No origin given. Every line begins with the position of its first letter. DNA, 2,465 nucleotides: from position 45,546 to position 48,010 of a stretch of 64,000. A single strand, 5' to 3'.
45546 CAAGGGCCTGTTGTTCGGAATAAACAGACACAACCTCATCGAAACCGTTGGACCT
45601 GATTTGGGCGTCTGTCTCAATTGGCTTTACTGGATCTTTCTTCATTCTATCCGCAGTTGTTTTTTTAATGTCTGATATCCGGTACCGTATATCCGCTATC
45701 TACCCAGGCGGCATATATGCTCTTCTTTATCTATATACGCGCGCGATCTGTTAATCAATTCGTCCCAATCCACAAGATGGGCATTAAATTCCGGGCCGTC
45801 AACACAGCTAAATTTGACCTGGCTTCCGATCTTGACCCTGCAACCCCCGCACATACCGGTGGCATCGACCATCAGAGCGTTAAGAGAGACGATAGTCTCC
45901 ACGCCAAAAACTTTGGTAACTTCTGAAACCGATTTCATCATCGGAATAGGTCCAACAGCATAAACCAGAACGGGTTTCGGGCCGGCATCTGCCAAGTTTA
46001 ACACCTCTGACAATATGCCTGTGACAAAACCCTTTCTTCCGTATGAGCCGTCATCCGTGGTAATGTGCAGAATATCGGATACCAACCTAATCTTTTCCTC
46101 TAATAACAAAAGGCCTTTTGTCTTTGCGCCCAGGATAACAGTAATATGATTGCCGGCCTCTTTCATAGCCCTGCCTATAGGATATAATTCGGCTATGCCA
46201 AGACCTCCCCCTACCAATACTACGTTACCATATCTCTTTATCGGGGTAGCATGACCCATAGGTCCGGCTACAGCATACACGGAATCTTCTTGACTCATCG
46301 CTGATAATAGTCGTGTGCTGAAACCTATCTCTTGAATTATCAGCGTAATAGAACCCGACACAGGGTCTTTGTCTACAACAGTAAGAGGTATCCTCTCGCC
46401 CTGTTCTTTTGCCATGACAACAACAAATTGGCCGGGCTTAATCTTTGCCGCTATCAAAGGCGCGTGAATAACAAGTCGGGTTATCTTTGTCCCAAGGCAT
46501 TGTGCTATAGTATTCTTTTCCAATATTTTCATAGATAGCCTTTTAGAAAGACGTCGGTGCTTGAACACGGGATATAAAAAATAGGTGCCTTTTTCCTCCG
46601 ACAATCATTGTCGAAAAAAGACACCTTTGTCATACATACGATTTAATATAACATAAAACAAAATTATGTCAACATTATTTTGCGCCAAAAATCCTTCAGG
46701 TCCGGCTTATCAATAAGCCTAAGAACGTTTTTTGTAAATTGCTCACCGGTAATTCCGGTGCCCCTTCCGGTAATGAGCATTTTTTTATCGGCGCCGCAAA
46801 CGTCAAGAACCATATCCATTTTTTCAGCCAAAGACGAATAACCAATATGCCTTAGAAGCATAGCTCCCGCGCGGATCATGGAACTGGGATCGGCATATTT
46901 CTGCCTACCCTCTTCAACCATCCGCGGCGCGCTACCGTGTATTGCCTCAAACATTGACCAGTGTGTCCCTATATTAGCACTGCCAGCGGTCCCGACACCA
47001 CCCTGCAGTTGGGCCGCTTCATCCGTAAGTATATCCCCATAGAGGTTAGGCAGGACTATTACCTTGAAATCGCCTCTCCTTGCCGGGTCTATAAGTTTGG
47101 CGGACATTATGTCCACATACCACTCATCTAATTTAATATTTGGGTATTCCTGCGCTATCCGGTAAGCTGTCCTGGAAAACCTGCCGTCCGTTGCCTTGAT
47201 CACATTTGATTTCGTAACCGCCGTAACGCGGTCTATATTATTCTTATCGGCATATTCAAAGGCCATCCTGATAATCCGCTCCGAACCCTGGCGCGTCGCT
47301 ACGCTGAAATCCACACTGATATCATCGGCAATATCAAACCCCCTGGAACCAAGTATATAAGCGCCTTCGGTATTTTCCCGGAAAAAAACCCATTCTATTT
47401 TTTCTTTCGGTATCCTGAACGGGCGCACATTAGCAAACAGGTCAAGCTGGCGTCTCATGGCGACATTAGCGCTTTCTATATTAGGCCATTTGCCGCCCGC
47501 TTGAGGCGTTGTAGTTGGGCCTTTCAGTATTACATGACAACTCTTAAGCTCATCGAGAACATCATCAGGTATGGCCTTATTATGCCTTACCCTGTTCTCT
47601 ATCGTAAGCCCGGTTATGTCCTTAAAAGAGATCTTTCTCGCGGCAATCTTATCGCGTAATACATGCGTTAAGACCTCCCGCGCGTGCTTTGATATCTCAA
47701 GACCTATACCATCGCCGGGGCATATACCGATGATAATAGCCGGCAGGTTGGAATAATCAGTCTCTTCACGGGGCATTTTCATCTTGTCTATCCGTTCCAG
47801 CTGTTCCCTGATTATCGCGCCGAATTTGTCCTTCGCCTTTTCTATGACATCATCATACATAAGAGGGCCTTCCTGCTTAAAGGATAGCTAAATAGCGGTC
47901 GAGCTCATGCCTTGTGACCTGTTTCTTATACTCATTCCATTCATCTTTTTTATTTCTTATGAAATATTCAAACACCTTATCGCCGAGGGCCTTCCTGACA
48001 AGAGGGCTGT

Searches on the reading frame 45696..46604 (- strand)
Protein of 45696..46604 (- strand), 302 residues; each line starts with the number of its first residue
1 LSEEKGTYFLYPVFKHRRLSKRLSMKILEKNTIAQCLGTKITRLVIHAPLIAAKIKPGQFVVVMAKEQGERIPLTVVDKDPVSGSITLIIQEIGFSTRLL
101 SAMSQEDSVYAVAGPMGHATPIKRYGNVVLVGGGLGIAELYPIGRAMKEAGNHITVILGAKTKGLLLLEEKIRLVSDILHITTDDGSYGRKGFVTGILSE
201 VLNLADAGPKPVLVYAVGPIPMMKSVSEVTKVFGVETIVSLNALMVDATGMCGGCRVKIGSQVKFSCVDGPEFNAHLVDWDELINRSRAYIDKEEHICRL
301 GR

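Call 30: search_protein_families(library=pfam, proteins=[window:45696-46604:-], max_evalue=0.01)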
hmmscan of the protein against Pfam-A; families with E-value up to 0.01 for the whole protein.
window:45696-46604:- (302 aa): 2 families
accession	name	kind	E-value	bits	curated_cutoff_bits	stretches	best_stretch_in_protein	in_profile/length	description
PF10418.14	DHODB_Fe-S_bind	-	4.6e-12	45.9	23.9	1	243-278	2-40/41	Iron-sulfur cluster binding domain of dihydroorotate dehydrogenase B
PF00175.26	NAD_binding_1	-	7.5e-05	23.8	22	1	130-227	1-108/109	Oxidoreductase NAD-binding domain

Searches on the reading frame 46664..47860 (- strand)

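Call 39: search_protein_families(library=pfam, proteins=[window:46664-47860:-], max_evalue=0.001)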
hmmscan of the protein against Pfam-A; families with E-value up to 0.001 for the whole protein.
window:46664-47860:- (398 aa): 1 family
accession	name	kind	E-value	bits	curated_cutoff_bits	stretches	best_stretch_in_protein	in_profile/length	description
PF00180.25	Iso_dh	-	9.2e-65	219.6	27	1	44-349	2-316/348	Isocitrate/isopropylmalate dehydrogenase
